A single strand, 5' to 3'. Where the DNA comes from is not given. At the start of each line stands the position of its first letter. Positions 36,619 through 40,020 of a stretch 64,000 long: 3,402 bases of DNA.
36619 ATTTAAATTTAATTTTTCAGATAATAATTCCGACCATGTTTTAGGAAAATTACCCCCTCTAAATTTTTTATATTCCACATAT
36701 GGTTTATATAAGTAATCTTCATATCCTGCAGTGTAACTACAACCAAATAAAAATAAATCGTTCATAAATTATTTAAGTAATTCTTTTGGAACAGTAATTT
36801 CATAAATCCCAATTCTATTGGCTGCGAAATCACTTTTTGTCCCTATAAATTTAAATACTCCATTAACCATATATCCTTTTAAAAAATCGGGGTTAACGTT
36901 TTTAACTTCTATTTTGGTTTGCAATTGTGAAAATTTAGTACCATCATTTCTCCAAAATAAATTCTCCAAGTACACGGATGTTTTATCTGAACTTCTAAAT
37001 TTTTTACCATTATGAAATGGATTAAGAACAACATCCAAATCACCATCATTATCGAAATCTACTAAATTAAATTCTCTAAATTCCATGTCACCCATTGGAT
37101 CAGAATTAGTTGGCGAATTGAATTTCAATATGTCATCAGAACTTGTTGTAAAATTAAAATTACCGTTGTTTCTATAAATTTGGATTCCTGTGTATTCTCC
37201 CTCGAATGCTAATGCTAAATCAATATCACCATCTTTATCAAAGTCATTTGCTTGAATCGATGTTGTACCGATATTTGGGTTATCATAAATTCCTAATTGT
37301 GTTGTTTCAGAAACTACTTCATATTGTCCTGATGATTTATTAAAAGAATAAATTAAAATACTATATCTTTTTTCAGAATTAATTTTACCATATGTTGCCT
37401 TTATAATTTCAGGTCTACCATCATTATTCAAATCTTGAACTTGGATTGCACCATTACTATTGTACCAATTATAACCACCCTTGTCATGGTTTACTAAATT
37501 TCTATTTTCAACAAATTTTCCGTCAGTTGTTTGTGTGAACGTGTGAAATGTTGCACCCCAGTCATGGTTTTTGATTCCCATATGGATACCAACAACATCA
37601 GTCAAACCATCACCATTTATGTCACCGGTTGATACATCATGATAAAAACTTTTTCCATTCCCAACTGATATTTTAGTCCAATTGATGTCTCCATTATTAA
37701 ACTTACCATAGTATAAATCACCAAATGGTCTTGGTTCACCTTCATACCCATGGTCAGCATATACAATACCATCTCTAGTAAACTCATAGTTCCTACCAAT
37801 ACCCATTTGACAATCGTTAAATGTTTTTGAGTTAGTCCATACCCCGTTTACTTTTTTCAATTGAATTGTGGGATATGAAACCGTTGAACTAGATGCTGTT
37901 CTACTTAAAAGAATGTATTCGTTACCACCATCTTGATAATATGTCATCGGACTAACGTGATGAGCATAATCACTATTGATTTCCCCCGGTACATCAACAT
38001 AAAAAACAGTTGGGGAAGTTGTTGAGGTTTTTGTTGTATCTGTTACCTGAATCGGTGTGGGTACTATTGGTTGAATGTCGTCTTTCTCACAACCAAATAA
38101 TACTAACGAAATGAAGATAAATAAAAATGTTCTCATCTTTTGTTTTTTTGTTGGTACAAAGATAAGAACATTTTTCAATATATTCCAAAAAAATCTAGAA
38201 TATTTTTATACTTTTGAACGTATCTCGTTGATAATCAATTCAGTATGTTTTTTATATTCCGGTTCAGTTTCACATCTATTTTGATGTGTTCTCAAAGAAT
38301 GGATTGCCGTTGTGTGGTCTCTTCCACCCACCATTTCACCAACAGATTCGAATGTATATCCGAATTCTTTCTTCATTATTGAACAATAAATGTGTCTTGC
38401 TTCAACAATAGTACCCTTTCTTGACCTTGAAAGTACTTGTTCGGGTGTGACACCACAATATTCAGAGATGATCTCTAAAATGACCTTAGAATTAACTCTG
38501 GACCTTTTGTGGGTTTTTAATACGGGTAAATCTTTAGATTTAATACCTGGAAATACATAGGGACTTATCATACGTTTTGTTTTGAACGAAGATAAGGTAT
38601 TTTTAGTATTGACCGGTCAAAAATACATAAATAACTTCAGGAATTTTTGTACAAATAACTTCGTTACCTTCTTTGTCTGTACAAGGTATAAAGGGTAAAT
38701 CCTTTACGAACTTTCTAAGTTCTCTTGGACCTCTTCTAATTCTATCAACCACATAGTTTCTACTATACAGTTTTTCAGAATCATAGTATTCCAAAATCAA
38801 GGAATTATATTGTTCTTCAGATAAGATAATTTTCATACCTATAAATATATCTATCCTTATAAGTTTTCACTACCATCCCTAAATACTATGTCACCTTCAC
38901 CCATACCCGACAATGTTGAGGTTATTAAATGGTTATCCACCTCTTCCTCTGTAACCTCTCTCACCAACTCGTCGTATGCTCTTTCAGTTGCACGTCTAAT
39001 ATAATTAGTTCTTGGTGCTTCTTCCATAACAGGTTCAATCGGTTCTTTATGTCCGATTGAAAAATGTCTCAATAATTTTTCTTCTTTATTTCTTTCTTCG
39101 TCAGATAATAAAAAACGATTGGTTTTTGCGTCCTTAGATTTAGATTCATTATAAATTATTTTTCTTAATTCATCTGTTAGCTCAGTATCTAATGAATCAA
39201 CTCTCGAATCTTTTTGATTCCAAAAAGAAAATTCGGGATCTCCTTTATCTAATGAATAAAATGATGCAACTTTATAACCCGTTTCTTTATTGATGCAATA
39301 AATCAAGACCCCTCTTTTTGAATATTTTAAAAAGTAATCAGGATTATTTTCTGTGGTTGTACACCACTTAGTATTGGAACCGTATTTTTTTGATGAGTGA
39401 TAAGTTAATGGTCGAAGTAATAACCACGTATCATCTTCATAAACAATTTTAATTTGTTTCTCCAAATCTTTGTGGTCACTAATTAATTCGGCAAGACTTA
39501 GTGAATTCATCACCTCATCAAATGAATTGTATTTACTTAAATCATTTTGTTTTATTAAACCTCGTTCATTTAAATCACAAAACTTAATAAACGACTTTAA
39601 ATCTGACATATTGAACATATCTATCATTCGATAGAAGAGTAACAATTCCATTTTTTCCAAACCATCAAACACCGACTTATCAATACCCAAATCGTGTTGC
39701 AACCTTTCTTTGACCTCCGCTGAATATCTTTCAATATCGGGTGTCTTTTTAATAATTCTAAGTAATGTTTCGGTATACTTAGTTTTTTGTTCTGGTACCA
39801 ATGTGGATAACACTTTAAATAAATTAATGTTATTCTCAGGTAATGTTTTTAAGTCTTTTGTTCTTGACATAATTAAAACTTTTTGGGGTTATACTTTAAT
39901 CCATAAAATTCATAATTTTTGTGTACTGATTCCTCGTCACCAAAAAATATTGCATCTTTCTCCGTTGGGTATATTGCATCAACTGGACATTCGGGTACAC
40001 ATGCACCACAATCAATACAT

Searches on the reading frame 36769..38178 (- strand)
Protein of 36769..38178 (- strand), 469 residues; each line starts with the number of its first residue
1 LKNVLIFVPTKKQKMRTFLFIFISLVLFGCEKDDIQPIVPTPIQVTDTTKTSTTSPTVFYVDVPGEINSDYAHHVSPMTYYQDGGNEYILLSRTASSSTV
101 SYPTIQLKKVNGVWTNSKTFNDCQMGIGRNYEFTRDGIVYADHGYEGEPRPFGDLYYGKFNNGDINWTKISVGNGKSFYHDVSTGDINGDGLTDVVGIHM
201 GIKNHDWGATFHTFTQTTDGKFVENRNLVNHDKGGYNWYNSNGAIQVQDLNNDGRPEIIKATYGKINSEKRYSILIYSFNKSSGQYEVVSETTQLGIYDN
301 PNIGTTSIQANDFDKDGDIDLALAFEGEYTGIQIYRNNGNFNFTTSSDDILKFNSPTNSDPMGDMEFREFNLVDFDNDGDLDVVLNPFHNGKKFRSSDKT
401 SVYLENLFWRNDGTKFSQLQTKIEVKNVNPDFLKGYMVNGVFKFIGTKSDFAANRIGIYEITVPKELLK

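Call 9: search_protein_families(library=phrogs, proteins=[window:36769-38178:-], max_evalue=0.00001)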
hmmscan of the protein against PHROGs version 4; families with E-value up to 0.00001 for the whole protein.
window:36769-38178:- (469 aa): 0 families

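Call 62: search_dna_similar(query=window:36769-38175:-, collection=phages, mode=protein, max_rows=10)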
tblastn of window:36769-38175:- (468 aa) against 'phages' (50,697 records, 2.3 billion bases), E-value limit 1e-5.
No match.

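Call 64: search_protein_families(library=pfam, proteins=[window:36769-38178:-], max_evalue=0.001)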
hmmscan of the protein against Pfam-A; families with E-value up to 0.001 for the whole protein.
window:36769-38178:- (469 aa): 2 families
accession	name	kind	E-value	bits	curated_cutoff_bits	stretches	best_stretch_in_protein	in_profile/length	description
PF13517.12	FG-GAP_3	-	3.2e-16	60.1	26.9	2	312-384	1-60/61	FG-GAP-like repeat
PF01839.29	FG-GAP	-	3.7e-09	36.7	22.1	0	178-196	1-19/37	FG-GAP repeat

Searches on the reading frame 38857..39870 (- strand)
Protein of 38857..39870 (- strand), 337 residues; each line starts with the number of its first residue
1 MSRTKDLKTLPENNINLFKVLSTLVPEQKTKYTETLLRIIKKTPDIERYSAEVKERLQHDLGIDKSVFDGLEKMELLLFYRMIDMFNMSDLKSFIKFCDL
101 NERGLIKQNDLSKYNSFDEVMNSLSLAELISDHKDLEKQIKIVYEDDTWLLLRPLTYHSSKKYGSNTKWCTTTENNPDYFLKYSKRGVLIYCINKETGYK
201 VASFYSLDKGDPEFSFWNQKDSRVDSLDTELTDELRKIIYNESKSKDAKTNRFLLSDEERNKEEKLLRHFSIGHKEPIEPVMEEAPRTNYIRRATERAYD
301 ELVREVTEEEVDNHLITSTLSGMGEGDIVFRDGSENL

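Call 9: search_protein_families(library=phrogs, proteins=[window:38857-39870:-], max_evalue=0.00001)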
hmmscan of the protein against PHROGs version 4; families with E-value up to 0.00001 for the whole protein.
window:38857-39870:- (337 aa): 2 families
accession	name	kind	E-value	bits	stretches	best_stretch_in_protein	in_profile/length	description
phrog_17056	-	unknown function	2.8e-12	47.7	1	115-249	96-235/420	-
phrog_28193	-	unknown function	2.1e-07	31.2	1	136-227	102-194/681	-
